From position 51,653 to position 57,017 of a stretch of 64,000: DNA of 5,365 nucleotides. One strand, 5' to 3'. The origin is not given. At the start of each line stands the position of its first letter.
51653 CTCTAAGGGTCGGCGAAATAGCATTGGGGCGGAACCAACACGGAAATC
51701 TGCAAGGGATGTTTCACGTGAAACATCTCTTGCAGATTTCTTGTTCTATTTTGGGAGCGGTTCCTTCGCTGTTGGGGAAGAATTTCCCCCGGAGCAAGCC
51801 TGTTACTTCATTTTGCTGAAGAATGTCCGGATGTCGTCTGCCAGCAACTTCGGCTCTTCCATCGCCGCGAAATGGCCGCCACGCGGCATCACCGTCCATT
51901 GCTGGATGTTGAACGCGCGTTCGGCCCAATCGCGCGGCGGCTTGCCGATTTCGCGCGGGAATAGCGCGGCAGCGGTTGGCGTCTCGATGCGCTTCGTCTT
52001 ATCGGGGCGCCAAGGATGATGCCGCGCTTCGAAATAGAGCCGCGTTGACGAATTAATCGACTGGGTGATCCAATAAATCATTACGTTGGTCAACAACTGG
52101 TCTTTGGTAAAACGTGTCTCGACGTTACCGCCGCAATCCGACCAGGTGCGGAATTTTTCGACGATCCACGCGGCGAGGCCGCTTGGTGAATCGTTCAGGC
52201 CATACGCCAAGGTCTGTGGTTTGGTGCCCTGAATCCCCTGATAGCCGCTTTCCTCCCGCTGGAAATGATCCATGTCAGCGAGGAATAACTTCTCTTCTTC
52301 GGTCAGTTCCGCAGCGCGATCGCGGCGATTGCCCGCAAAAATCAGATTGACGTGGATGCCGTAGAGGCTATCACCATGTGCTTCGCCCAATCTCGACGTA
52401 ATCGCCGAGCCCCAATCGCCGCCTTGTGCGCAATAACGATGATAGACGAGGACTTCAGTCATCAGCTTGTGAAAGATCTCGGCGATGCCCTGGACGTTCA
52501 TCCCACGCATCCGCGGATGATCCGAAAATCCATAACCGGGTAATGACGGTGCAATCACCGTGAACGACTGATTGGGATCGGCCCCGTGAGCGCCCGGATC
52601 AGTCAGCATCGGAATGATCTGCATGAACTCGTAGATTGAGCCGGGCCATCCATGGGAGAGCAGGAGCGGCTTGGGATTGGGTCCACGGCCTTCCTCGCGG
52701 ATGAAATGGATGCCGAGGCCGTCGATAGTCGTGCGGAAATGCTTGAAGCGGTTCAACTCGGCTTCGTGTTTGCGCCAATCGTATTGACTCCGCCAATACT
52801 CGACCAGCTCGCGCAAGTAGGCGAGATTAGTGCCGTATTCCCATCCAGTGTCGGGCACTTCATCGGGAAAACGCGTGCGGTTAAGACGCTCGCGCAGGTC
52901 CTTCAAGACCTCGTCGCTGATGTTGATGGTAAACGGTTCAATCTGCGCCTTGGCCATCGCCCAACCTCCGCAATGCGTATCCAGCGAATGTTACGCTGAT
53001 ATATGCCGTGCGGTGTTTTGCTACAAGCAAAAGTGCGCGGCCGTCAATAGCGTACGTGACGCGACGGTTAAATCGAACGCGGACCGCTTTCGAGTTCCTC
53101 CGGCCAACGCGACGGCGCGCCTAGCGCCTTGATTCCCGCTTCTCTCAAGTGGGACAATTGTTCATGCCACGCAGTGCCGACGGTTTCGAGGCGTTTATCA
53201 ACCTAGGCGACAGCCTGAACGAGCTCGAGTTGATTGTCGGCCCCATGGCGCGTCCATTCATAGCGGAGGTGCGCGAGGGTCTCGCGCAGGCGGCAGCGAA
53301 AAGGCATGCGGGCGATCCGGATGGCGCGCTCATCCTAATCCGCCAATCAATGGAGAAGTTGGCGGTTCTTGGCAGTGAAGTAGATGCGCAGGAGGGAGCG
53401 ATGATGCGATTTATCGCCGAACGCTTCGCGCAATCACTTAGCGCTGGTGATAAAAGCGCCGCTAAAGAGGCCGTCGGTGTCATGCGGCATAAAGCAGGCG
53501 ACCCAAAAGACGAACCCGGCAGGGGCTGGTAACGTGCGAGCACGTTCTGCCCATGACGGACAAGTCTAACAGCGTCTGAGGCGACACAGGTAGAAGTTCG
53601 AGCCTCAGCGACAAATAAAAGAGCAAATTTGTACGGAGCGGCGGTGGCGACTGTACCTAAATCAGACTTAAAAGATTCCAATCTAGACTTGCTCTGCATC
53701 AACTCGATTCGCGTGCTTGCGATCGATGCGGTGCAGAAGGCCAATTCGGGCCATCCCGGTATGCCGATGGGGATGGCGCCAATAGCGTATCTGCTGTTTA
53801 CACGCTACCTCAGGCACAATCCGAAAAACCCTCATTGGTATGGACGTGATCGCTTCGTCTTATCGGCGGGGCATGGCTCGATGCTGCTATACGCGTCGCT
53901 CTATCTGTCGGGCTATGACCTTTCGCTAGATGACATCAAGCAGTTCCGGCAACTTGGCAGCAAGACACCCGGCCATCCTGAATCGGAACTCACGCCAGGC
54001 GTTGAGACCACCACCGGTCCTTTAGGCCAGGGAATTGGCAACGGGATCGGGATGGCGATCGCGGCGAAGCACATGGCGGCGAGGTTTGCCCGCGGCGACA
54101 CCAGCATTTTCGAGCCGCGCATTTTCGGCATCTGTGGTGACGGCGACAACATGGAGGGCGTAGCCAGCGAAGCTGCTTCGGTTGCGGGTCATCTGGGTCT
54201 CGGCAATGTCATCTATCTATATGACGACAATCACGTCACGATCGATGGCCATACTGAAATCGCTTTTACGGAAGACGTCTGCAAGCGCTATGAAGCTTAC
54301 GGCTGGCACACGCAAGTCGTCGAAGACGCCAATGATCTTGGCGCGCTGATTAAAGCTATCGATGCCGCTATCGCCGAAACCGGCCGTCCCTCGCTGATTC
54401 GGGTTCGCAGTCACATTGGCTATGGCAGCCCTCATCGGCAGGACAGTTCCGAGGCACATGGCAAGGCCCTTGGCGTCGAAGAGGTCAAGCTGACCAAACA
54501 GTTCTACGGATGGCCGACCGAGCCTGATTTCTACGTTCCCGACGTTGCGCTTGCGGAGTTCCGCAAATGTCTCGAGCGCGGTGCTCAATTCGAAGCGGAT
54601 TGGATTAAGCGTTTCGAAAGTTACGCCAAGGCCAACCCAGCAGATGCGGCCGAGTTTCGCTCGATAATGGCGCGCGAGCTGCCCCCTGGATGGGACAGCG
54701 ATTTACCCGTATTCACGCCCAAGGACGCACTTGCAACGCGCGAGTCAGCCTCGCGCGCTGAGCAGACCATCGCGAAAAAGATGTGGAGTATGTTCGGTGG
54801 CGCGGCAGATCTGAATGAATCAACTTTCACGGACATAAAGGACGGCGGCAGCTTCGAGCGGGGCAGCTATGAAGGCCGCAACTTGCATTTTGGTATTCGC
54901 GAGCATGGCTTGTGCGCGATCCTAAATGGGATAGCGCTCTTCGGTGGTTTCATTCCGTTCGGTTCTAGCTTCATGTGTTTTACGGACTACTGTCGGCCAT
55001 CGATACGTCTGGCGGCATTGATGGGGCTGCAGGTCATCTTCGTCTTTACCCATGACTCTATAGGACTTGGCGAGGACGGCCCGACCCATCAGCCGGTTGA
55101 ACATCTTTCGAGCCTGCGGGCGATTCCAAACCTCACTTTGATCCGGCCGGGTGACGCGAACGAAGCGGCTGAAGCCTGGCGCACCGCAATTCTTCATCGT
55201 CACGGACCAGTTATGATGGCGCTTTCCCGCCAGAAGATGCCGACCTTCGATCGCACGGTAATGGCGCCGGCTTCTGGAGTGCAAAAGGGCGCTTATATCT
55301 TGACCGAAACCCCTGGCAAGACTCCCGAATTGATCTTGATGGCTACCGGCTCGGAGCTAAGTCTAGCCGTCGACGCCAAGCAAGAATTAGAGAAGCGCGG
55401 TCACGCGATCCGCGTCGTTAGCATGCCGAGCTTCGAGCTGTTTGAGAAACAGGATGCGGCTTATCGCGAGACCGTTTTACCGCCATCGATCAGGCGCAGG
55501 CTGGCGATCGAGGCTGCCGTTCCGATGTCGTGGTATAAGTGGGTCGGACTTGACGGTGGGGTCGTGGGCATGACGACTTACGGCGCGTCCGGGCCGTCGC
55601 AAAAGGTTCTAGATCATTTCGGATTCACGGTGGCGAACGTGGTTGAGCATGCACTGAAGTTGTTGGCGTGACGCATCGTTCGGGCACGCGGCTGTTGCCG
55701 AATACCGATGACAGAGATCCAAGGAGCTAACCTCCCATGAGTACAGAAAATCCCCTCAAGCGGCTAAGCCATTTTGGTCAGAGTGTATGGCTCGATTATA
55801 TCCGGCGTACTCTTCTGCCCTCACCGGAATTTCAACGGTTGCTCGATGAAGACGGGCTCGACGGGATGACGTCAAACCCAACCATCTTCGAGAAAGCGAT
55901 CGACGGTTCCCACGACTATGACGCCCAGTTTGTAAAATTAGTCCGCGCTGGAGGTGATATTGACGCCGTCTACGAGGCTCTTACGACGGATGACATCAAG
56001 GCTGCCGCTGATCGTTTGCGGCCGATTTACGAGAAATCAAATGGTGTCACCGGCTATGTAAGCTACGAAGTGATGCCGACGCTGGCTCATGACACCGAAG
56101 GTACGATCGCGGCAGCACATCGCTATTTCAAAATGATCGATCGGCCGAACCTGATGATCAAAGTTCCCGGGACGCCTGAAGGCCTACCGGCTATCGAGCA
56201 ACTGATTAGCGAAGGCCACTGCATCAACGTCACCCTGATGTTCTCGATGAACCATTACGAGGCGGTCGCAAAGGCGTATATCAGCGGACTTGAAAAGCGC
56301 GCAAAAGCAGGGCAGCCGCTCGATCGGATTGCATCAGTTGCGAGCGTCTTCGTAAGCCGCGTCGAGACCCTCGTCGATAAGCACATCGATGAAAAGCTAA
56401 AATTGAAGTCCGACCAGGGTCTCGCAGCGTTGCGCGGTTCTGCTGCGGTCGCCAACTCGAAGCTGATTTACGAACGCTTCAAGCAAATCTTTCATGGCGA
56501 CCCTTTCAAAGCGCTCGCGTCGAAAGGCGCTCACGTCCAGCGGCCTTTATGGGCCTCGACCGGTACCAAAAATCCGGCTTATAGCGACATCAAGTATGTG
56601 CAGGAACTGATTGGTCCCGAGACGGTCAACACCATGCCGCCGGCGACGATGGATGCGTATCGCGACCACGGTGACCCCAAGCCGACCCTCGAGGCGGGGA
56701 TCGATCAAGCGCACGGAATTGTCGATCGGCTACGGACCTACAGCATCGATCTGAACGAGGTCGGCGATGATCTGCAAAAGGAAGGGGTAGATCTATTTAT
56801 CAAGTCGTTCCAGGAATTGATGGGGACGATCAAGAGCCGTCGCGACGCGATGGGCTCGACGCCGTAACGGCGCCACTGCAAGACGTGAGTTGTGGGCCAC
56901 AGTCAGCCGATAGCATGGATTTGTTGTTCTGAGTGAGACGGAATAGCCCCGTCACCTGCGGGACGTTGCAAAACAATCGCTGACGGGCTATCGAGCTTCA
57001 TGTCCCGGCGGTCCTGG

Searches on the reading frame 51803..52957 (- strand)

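Call 44: search_protein_families(library=pfam, proteins=[window:51803-52957:-], max_evalue=0.00001)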
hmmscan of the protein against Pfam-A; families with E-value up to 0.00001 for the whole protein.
window:51803-52957:- (384 aa): 2 families
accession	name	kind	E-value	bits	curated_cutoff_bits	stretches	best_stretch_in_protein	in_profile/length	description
PF06441.18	EHN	-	6.9e-40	136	22.8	1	6-111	1-107/107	Epoxide hydrolase N terminus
PF00561.26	Abhydrolase_1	-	2e-11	44.4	25.8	1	96-198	1-94/245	alpha/beta hydrolase fold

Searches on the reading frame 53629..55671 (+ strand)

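Call 44: search_protein_families(library=pfam, proteins=[window:53629-55671:+], max_evalue=0.00001)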
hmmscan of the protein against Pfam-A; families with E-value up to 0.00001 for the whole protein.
window:53629-55671:+ (680 aa): 4 families
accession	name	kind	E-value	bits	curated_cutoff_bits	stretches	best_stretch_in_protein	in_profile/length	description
PF00456.26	Transketolase_N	-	2.8e-136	454.3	22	1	22-352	4-334/334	Transketolase, thiamine diphosphate binding domain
PF02779.29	Transket_pyr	-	2.6e-50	170.9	27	1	367-538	2-173/174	Transketolase, pyrimidine binding domain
PF22613.1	Transketolase_C_1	-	7.4e-41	139.4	27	1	554-667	1-113/113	Transketolase-like TK C-terminal domain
PF02780.25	Transketolase_C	-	2.1e-13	50.7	25.9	1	564-671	8-124/124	Transketolase, C-terminal domain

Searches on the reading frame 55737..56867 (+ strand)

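Call 44: search_protein_families(library=pfam, proteins=[window:55737-56867:+], max_evalue=0.00001)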
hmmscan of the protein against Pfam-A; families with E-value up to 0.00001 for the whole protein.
window:55737-56867:+ (376 aa): 1 family
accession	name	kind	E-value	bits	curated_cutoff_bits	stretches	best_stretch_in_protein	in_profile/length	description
PF00923.25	TAL_FSA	-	2.5e-81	273.6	27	1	17-365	1-285/285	Transaldolase/Fructose-6-phosphate aldolase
